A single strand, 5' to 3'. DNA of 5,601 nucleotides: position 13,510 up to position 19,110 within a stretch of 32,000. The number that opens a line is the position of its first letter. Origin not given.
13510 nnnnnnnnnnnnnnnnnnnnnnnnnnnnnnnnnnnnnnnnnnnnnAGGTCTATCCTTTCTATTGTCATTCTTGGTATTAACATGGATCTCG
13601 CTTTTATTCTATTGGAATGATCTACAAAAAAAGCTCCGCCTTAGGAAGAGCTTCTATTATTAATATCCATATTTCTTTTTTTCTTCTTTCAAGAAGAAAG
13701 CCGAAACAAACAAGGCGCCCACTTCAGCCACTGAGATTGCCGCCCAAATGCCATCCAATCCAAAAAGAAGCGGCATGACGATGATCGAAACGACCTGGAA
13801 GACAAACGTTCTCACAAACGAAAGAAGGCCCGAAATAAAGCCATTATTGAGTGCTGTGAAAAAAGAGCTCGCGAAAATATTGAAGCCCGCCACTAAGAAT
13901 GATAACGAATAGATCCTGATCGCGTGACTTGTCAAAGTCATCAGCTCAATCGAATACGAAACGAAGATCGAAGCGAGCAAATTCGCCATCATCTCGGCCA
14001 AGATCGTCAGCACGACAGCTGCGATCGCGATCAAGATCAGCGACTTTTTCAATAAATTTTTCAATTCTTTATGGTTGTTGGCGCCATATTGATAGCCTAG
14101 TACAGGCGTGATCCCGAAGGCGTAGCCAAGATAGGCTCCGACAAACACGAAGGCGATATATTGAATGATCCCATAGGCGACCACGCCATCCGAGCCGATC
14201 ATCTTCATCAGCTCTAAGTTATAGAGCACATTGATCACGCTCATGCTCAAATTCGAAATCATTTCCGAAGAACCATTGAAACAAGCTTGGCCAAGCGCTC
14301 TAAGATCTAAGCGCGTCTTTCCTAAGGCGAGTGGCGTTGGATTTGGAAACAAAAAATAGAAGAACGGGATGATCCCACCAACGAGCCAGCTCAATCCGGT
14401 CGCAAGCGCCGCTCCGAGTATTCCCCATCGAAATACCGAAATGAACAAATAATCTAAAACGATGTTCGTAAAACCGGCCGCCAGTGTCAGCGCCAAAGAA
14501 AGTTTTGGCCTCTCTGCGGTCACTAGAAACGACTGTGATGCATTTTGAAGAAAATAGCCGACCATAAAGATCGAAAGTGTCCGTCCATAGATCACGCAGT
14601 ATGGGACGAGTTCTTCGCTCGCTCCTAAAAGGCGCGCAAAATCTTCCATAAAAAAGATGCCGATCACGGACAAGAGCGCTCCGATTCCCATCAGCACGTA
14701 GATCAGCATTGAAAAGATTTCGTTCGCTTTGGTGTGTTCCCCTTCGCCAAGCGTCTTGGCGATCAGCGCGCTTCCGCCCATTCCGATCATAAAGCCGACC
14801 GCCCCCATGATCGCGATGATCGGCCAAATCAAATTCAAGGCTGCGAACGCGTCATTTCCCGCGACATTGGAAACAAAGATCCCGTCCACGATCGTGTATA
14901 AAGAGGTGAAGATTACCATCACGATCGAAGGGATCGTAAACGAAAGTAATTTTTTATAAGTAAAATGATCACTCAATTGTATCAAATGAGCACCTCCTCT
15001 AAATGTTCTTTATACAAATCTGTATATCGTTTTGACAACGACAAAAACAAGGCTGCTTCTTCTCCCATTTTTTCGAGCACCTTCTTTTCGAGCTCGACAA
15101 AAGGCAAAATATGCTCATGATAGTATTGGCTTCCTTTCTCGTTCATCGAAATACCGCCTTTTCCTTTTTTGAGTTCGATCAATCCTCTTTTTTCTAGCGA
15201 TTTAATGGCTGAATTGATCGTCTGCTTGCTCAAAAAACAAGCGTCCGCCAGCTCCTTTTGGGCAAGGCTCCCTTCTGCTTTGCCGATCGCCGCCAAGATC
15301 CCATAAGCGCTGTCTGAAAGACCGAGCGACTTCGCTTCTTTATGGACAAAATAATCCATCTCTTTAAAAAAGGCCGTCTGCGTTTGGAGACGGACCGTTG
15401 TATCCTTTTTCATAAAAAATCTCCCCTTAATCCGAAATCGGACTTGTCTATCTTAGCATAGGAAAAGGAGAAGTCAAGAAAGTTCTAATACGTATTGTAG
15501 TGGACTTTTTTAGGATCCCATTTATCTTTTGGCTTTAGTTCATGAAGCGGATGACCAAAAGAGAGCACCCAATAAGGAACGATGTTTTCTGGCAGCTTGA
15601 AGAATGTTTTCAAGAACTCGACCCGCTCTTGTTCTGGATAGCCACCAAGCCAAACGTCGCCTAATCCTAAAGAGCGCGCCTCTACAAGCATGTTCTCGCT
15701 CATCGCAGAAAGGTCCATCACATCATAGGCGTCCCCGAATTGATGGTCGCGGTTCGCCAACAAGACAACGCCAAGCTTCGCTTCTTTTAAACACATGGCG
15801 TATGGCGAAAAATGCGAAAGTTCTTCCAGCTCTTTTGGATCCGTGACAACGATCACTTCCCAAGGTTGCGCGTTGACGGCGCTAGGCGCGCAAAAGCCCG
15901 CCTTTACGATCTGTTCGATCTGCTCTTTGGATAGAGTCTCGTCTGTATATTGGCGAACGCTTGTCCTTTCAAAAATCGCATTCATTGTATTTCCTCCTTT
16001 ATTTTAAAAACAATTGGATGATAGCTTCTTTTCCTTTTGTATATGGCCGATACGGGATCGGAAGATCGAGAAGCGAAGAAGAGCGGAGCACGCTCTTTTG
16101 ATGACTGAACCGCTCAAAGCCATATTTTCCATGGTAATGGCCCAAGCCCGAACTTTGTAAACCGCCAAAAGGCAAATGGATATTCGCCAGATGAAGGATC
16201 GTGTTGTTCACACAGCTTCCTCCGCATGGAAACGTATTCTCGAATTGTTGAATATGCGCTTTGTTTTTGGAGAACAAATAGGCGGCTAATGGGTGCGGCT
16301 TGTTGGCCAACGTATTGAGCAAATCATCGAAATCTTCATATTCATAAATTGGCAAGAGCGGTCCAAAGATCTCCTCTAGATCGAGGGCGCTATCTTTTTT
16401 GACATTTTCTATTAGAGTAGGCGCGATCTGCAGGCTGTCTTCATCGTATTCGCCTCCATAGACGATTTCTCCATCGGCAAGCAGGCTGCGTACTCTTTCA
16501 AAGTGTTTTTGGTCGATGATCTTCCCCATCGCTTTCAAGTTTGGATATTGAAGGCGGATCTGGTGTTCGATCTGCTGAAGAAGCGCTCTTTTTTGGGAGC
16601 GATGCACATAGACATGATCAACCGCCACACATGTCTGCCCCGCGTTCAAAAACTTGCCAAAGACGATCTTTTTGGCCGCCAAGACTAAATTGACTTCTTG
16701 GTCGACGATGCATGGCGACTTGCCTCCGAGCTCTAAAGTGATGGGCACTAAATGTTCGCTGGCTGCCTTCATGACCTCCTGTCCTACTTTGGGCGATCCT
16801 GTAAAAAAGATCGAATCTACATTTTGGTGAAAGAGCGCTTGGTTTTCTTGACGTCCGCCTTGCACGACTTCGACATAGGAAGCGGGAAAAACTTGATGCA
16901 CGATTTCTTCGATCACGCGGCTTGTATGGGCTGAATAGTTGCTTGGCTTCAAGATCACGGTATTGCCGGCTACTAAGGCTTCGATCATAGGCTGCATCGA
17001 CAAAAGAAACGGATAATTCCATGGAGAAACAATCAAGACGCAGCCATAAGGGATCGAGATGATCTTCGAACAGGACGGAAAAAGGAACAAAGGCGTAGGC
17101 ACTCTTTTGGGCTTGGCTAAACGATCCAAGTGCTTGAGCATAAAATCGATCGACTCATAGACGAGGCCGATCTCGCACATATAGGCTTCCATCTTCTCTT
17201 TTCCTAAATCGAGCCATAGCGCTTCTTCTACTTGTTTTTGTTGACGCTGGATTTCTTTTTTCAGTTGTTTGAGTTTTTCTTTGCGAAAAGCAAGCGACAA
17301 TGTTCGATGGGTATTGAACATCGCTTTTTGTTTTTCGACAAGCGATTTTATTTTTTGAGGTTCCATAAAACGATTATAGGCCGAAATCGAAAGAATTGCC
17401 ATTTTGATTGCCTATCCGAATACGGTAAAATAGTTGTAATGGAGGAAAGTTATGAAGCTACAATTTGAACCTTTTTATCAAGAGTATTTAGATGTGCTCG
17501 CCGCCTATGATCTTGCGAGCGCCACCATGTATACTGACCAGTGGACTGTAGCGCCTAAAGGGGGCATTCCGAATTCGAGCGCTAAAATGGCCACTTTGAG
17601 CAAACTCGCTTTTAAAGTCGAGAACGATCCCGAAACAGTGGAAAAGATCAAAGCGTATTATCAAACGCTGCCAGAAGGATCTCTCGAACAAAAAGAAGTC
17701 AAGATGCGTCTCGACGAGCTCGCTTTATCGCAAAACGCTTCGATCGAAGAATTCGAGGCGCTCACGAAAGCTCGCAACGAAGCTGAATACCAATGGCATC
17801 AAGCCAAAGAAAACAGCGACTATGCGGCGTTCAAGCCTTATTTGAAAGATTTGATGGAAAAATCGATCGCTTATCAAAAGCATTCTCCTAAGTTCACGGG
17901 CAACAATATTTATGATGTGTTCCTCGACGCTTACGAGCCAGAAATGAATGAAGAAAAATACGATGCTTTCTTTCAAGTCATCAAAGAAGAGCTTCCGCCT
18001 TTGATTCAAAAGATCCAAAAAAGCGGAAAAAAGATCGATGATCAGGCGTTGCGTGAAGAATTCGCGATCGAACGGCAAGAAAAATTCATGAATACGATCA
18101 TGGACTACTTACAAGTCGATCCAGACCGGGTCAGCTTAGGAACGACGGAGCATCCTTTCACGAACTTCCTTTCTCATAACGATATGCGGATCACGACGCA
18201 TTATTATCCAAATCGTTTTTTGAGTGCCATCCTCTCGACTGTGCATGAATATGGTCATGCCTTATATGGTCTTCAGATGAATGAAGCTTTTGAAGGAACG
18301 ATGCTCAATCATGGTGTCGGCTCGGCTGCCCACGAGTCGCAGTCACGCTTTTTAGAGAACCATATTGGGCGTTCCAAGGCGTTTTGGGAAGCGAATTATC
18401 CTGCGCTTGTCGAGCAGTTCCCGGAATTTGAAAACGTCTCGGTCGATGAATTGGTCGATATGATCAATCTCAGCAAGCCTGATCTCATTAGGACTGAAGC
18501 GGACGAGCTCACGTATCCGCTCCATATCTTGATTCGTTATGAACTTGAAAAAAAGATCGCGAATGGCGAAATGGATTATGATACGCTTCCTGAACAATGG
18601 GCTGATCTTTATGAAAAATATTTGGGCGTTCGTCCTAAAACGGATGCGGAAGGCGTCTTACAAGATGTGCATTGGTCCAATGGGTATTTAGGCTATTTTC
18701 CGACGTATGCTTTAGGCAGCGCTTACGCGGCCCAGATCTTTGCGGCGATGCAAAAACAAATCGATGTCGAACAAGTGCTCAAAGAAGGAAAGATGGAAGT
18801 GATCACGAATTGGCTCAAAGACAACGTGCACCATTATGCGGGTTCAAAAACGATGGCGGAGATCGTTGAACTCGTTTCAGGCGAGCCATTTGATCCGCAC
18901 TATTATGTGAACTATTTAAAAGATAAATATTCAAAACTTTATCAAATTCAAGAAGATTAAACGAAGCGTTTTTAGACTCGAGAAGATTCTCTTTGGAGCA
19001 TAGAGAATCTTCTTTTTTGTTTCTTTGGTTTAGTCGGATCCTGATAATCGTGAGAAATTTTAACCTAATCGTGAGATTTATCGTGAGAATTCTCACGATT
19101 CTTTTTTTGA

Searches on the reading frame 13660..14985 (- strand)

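Call 4: search_protein_families(library=pfam, proteins=[window:13660-14985:-])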
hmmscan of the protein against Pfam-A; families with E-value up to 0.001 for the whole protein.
window:13660-14985:- (441 aa): 1 family
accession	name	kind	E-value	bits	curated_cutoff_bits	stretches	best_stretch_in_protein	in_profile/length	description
PF01554.23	MatE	-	4.4e-39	134.2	24.9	2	19-180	1-161/161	MatE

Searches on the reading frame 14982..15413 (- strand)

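Call 4: search_protein_families(library=pfam, proteins=[window:14982-15413:-])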
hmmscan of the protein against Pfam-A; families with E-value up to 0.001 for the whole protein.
window:14982-15413:- (143 aa): 10 families
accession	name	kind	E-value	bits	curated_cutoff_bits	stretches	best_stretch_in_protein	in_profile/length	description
PF12802.13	MarR_2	-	1.4e-13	51.2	27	1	30-82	1-53/61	MarR family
PF13412.12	HTH_24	-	2.5e-09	37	21.9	1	35-80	4-48/48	Winged helix-turn-helix DNA-binding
PF01047.28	MarR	-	4.2e-06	27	24.6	1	35-80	4-48/59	MarR family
PF13545.12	HTH_Crp_2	-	1.4e-05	25.4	27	1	49-88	22-59/70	Crp-like helix-turn-helix domain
PF00392.27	GntR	-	1.8e-05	24.8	27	1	45-86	19-61/64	Bacterial regulatory proteins, gntR family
PF02082.26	Rrf2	-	2.4e-05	25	30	1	36-115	8-90/132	Iron-dependent Transcriptional regulator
PF01978.25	TrmB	-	0.00017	21.8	25.6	1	30-85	4-58/68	Sugar-specific transcriptional regulator TrmB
PF13730.12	HTH_36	-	0.00019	21.6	25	1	52-79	28-55/55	Helix-turn-helix domain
PF08279.18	HTH_11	-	0.00024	21.4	25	1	45-86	11-53/55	HTH domain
PF25213.1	HVO_A0261_N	-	0.00039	20.7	35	1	26-83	3-58/86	HVO_A0261 N-terminal domain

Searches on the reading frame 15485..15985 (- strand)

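Call 63: search_protein_families(library=pfam, proteins=[window:15485-15985:-], max_evalue=0.00001)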
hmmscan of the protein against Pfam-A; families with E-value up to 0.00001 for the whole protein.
window:15485-15985:- (166 aa): 2 families
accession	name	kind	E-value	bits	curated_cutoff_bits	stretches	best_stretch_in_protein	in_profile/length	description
PF00881.29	Nitroreductase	-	9e-24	85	23.5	2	5-57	2-54/167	Nitroreductase family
PF14512.11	TM1586_NiRdase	-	1.4e-12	48.1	27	0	20-52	157-189/215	Putative TM nitroreductase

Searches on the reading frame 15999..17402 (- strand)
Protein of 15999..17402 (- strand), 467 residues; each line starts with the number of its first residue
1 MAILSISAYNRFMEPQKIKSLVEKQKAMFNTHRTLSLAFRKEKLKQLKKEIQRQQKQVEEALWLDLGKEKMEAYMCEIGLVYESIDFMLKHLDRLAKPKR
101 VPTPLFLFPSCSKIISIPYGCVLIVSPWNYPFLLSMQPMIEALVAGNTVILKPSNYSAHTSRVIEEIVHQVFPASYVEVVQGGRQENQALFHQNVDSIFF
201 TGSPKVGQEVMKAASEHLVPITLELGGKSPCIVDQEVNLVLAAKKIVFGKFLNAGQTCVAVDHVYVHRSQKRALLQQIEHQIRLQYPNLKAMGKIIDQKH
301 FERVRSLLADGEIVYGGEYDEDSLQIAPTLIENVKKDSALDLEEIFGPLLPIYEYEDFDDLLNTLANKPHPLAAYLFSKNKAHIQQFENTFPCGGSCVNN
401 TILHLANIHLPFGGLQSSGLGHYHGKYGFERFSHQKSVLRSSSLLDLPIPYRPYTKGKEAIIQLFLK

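Call 5: search_protein_families(library=ncbifam, proteins=[window:15999-17402:-])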
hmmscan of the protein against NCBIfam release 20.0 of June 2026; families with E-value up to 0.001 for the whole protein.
window:15999-17402:- (467 aa): 46 families (the best 25 are shown)
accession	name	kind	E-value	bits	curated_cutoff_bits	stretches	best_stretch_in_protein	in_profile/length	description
NF045701.1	BenzalDHMdlD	equivalog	7.4e-132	440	550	1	12-439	3-433/436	NAD(P)-dependent benzaldehyde dehydrogenase MdlD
NF006916.0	PRK09407.1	equivalog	4.2e-70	236.8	521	1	15-441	55-493/526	succinic semialdehyde dehydrogenase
NF010000.0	PRK13473.1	subfamily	2.9e-60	204.2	615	1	15-439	38-471/475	aminobutyraldehyde dehydrogenase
NF002852.0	PRK03137.1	subfamily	5.6e-54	183.8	648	1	16-426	73-497/514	L-glutamate gamma-semialdehyde dehydrogenase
TIGR01804.1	BADH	equivalog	8.7e-54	182.7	668.6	1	25-436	45-467/467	betaine-aldehyde dehydrogenase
TIGR01780.1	SSADH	subfamily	1.4e-52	179.1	646.35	1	17-434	20-446/448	succinate-semialdehyde dehydrogenase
NF040648.1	lactal_redase_Meth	equivalog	7.5e-52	176.9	650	1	18-438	35-460/463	lactaldehyde dehydrogenase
NF045735.1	PaDhStyDPseudo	equivalog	6.7e-50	170.1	850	1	115-439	143-480/483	phenylacetaldehyde dehydrogenase StyD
TIGR02299.1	HpaE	equivalog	3.4e-49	167.7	638.35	1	17-439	39-475/488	5-carboxymethyl-2-hydroxymuconate semialdehyde dehydrogenase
NF045736.1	PaDhStyDRhodo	equivalog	7.9e-49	166.5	800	1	32-437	57-474/479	phenylacetaldehyde dehydrogenase StyD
TIGR03216.1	OH_muco_semi_DH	equivalog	7.3e-48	163.4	693.25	1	25-438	46-477/481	2-hydroxymuconic semialdehyde dehydrogenase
NF007497.0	PRK10090.1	equivalog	1.6e-47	162.4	500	1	30-437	58-474/480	aldehyde dehydrogenase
NF009725.0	PRK13252.1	equivalog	2.8e-47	161.3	593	1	115-439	139-478/488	betaine-aldehyde dehydrogenase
NF040792.1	glyc_ald_dh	equivalog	5e-47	160.9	760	1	21-399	43-434/488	D-glyceraldehyde dehydrogenase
TIGR01237.1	D1pyr5carbox2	equivalog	7.2e-47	160.3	659.65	1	22-424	75-492/511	L-glutamate gamma-semialdehyde dehydrogenase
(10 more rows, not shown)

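Call 63: search_protein_families(library=pfam, proteins=[window:15999-17402:-], max_evalue=0.00001)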
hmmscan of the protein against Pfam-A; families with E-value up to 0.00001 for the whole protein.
window:15999-17402:- (467 aa): 1 family
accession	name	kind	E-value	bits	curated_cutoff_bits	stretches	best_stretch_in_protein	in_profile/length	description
PF00171.27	Aldedh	-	1.6e-89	301.1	23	1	15-438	28-461/461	Aldehyde dehydrogenase family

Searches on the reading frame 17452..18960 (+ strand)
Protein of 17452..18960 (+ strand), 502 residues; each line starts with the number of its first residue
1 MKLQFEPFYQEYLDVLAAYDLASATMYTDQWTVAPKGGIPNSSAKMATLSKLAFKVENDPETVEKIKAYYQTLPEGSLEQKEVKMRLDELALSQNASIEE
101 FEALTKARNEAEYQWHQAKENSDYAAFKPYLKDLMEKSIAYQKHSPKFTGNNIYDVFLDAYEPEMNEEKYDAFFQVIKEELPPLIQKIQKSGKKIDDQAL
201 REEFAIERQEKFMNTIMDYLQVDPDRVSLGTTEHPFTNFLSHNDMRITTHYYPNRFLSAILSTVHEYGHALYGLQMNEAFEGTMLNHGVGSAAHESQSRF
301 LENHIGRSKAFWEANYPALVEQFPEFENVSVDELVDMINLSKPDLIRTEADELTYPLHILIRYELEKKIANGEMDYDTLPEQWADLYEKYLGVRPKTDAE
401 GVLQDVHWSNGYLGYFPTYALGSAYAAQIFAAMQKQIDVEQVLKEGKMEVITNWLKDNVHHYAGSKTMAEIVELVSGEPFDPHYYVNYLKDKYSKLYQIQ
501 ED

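Call 63: search_protein_families(library=pfam, proteins=[window:17452-18960:+], max_evalue=0.00001)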
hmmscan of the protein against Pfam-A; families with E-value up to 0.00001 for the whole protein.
window:17452-18960:+ (502 aa): 1 family
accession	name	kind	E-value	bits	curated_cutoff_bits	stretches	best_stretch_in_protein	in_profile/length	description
PF02074.21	Peptidase_M32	-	1e-145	486.6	25.1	1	10-493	3-489/489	Carboxypeptidase Taq (M32) metallopeptidase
